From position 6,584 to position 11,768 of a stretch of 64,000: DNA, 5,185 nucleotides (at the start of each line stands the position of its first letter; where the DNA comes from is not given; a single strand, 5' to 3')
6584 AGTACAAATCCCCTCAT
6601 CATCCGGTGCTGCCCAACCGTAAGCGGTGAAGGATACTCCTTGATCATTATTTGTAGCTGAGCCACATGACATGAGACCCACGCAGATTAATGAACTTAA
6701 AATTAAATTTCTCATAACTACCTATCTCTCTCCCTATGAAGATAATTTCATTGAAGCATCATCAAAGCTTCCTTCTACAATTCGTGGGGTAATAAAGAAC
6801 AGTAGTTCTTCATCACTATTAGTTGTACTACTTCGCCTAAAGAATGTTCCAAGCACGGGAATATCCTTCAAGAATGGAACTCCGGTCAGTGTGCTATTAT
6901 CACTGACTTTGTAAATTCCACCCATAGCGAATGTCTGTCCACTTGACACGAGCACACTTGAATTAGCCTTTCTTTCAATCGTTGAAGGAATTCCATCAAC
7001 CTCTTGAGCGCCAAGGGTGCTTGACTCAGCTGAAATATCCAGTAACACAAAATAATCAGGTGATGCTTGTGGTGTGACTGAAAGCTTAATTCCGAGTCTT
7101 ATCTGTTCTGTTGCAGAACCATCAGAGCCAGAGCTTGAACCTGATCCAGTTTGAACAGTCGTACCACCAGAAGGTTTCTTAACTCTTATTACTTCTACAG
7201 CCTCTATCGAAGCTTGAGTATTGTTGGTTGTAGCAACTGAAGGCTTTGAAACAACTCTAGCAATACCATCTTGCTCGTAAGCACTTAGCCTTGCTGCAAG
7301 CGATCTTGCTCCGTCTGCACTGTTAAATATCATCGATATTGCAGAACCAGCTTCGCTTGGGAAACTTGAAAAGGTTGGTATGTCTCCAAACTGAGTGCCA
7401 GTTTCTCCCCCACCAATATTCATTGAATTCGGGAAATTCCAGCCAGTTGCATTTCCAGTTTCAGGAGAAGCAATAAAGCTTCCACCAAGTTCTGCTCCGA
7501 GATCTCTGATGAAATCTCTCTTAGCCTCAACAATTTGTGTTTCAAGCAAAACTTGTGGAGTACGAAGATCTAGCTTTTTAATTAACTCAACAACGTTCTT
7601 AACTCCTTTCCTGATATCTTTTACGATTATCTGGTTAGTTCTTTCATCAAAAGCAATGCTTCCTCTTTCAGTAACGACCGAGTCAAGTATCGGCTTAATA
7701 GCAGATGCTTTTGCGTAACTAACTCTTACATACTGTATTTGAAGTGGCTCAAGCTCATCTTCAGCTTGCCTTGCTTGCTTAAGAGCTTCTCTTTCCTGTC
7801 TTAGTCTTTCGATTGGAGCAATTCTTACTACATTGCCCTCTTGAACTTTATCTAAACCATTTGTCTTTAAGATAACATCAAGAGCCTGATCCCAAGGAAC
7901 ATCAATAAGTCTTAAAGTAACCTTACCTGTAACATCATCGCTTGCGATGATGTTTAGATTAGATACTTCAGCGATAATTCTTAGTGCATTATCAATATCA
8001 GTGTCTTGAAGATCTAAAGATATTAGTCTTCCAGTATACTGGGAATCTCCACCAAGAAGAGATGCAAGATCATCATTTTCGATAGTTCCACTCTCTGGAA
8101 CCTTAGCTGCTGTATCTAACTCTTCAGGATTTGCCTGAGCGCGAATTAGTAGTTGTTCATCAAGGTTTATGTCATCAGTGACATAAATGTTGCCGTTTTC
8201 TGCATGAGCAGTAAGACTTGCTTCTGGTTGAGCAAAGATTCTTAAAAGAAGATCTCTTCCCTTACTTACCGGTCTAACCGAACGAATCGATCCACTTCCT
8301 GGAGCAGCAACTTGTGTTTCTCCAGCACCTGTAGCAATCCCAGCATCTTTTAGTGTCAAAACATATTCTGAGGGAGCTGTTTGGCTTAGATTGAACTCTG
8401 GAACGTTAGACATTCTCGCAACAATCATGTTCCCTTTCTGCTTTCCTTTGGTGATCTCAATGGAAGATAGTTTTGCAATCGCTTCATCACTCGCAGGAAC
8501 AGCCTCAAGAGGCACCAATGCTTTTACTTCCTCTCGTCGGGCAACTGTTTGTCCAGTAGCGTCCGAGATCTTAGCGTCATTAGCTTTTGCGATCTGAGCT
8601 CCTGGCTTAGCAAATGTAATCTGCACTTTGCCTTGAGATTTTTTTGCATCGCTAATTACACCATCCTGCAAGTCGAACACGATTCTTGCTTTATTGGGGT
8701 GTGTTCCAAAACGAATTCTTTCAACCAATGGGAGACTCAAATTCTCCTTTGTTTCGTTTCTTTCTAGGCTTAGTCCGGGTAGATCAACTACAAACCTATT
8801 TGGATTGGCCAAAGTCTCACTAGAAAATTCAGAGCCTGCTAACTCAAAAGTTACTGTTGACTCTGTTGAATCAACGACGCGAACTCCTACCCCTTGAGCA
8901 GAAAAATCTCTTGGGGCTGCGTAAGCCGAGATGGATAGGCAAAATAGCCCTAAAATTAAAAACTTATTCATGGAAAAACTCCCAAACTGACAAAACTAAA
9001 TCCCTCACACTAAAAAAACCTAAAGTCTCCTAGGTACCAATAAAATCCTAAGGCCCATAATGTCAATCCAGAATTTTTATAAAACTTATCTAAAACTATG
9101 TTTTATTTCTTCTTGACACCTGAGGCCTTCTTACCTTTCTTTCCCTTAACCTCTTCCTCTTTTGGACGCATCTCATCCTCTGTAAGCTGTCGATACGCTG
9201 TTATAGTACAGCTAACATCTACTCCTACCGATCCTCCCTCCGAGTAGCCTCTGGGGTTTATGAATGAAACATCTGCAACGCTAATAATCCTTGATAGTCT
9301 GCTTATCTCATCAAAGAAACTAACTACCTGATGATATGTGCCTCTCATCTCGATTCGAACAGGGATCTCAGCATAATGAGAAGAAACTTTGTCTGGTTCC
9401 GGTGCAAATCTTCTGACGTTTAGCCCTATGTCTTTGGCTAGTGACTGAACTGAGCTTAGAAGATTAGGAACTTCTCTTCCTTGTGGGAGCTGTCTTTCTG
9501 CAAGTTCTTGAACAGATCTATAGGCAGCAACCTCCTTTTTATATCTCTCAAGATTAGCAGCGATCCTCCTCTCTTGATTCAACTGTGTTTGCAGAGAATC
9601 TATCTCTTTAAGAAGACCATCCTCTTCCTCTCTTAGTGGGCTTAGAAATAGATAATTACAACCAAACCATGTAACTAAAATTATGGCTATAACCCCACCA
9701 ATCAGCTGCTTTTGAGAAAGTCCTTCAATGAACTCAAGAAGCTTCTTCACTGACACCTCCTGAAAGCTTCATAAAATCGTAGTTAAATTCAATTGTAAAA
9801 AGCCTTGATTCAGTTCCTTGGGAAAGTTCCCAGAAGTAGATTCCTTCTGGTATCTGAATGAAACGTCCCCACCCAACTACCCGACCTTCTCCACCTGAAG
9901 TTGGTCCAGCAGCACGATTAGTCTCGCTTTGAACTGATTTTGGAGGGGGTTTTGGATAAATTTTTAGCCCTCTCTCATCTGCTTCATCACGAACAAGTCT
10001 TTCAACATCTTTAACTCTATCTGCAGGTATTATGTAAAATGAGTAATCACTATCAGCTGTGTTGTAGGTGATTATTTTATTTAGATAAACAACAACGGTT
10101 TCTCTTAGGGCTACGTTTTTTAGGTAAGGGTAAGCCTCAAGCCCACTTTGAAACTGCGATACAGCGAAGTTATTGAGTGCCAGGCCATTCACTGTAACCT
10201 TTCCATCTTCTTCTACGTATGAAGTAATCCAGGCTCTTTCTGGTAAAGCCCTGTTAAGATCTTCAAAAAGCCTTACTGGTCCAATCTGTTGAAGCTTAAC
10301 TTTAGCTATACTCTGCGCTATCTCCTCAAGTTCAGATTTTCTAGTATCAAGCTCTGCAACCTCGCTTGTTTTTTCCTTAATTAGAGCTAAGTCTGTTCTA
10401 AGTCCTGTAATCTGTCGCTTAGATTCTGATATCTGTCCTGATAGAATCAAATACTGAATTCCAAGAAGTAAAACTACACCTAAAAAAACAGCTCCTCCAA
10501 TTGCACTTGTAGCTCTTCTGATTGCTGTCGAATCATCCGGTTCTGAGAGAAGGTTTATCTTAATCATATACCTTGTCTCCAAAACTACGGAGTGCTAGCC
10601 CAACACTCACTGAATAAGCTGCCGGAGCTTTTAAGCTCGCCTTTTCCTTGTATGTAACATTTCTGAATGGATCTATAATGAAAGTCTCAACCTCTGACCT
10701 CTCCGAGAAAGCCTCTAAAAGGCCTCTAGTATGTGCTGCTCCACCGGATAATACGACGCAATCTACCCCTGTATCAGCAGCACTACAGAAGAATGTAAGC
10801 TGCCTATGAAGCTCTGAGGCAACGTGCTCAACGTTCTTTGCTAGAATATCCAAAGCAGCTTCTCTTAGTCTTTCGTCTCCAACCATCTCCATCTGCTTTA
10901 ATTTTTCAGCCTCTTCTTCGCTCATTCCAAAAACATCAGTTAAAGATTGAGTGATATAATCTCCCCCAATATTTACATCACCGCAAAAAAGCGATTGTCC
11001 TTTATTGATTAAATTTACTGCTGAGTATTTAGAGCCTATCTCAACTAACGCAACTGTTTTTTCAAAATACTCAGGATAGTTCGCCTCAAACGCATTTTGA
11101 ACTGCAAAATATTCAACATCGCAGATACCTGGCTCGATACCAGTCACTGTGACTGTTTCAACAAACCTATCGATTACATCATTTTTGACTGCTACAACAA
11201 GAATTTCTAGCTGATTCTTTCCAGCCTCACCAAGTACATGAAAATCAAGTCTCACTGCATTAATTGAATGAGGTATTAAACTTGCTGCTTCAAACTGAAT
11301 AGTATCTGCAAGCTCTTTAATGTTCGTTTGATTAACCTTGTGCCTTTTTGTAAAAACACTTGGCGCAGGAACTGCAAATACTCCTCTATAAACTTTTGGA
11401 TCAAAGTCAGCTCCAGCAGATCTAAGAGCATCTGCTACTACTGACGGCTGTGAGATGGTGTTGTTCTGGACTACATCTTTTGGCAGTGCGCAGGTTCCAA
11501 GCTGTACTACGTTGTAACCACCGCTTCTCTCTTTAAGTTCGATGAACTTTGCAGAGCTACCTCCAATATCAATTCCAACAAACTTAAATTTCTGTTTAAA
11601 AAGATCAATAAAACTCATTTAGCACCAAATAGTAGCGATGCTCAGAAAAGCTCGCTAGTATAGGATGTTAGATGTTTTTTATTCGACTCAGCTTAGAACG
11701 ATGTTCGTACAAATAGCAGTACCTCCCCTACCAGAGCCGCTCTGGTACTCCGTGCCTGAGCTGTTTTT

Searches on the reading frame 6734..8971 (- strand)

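Call 19: search_protein_families(library=pfam, proteins=[window:6734-8971:-], max_evalue=0.00001)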
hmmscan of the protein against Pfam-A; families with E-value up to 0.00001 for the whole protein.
window:6734-8971:- (745 aa): 5 families
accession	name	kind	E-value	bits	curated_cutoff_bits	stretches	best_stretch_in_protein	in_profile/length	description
PF00263.26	Secretin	-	6e-43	146.8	27.5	1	564-733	1-169/169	Bacterial type II and III secretion system protein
PF03958.22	Secretin_N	-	1.6e-12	47.9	28.2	1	413-473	2-69/69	Bacterial type II/III secretion system short domain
PF11741.13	AMIN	-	1.5e-11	44.7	20.5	1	36-105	9-82/101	AMIN domain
PF07660.19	STN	-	1.7e-10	41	28.4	1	339-386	1-51/52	Secretin and TonB N terminus short domain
PF21305.2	type_II_gspD_N0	-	1.9e-06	28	27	0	319-384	1-71/71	GspD-like, N0 domain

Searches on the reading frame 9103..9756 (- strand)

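Call 61: search_protein_families(library=pfam, proteins=[window:9103-9756:-], max_evalue=0.0001)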
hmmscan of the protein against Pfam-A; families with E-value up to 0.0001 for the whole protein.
window:9103-9756:- (217 aa): 2 families
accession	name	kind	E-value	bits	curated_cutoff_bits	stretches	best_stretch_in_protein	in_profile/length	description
PF04350.18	PilO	-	1.9e-32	112.8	22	1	51-189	7-142/145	Pilus assembly protein, PilO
PF10741.14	T2SSM_b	-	4.9e-05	23.6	21.7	1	98-188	18-110/111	Type II secretion system (T2SS), protein M subtype b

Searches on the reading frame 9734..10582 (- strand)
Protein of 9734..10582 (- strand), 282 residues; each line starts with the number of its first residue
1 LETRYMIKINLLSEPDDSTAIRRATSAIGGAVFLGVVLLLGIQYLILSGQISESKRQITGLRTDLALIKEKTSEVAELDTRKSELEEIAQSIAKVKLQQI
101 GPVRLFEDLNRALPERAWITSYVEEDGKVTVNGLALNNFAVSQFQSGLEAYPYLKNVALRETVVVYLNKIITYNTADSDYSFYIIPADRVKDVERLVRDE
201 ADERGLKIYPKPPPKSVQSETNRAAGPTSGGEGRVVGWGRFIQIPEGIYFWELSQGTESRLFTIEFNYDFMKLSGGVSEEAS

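Call 61: search_protein_families(library=pfam, proteins=[window:9734-10582:-], max_evalue=0.0001)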
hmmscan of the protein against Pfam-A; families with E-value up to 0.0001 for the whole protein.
window:9734-10582:- (282 aa): 1 family
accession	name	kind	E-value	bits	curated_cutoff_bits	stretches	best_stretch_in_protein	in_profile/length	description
PF05137.18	PilN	-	1.1e-13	51.5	22.8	1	104-163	1-60/78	Fimbrial assembly protein (PilN)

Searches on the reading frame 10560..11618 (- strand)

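Call 61: search_protein_families(library=pfam, proteins=[window:10560-11618:-], max_evalue=0.0001)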
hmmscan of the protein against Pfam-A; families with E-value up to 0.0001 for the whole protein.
window:10560-11618:- (352 aa): 2 families
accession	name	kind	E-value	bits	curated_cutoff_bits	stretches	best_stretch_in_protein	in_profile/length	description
PF11104.14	PilM_2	-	4.3e-66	223.6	27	1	15-346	1-340/340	Type IV pilus assembly protein PilM;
PF14450.12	FtsA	-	6.8e-08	33.4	31.8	1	190-325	1-114/127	Cell division protein FtsA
